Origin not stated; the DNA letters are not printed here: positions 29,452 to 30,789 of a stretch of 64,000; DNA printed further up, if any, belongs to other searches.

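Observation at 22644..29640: Five of the six dioxygenases end in a flexible linker plus a MinD-like amphipathic membrane-targeting tail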

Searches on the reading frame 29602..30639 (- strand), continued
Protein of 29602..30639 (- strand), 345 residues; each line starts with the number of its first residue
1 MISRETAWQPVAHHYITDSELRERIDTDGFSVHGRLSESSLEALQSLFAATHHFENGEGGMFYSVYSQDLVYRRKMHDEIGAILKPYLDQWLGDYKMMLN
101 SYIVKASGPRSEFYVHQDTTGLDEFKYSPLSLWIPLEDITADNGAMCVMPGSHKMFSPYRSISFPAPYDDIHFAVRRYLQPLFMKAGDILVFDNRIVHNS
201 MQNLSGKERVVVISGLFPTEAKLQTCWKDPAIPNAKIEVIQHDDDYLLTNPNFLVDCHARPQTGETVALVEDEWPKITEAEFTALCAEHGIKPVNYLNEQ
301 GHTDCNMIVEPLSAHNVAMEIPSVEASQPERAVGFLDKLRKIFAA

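Call 42: fold_search(model_id=the predicted structure, library=pdb)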
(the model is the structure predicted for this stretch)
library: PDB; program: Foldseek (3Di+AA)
matches with E <= 10: 1592; with E <= 0.001: 363
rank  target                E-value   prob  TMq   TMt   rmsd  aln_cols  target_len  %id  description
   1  9c9n                  6.4e-12  1.00  0.43  0.55  10.3       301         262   14  Crystal structure of Fe/2-OG dependent dioxygenase MysH in complex with nickel and succinate (released 2025-10-08)
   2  4xcb_D                7.3e-12  1.00  0.41  0.54   6.1       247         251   18  Crystal Structure of HygX from Streptomyces hygroscopicus with nickel, 2-oxoglutarate, and hygromycin B bound (released 2015-08-05)
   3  4xaa                  1.2e-11  1.00  0.39  0.57   7.7       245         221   22  Crystal Structure of AviO1 from Streptomyces viridochromogenes Tue57 (released 2015-08-05)
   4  7e06_A                1.2e-11  1.00  0.41  0.53  11.0       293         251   19  Trans-3/4-proline-hydroxylase H11 with AKG (released 2022-02-02)
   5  5epa_F                1.4e-11  1.00  0.41  0.54   7.8       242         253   18  Crystal structure of non-heme alpha ketoglutarate dependent carbocyclase SnoK from nogalamycin biosynthesis (released 2016-05-11)
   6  5ep9_B                1.4e-11  1.00  0.42  0.55   8.7       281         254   18  Crystal structure of the non-heme alpha ketoglutarate dependent epimerase SnoN from nogalamycin biosynthesis (released 2016-05-11)
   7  4xcb_B                1.6e-11  1.00  0.39  0.50   7.1       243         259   18  Crystal Structure of HygX from Streptomyces hygroscopicus with nickel, 2-oxoglutarate, and hygromycin B bound (released 2015-08-05)
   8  4xca_C                1.6e-11  1.00  0.38  0.49   7.9       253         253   18  Crystal Structure of HygX from Streptomyces hygroscopicus with nickel and 2-oxoglutarate bound (released 2015-08-05)
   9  4xcb_A                3.1e-11  1.00  0.42  0.53   5.9       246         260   17  Crystal Structure of HygX from Streptomyces hygroscopicus with nickel, 2-oxoglutarate, and hygromycin B bound (released 2015-08-05)
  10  5equ_A                3.1e-11  1.00  0.41  0.53   6.1       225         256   20  Crystal structure of the epimerase SnoN in complex with Fe3+, alpha ketoglutarate and nogalamycin RO (released 2016-05-11)
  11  5epa_A                3.8e-11  1.00  0.40  0.52   8.0       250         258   18  Crystal structure of non-heme alpha ketoglutarate dependent carbocyclase SnoK from nogalamycin biosynthesis (released 2016-05-11)
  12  7e01                  4.0e-11  1.00  0.40  0.51   7.1       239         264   18  Trans-3/4-proline-hydroxylase H11 in the sixth reaction state (released 2022-02-02)
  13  4xca_D                4.2e-11  1.00  0.39  0.51   7.5       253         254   18  Crystal Structure of HygX from Streptomyces hygroscopicus with nickel and 2-oxoglutarate bound (released 2015-08-05)
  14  5ep9_A                4.5e-11  1.00  0.42  0.54   9.0       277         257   18  Crystal structure of the non-heme alpha ketoglutarate dependent epimerase SnoN from nogalamycin biosynthesis (released 2016-05-11)
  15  5ep9_D                4.8e-11  1.00  0.39  0.53   9.2       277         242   18  Crystal structure of the non-heme alpha ketoglutarate dependent epimerase SnoN from nogalamycin biosynthesis (released 2016-05-11)
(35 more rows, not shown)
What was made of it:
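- On PhyH / Fe(II)-2-oxoglutarate dioxygenase (PF05721): The AF2 models match PhyH-type structures (call 42).
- Closest known: Sugar-tailoring PhyH-type oxygenases HygX, AviO1, EvdMO1, SnoK/SnoN and MysH. Same: They are the best structural matches to the P6 model: Foldseek E about 1e-11, TM 0.4-0.57 (call 42).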
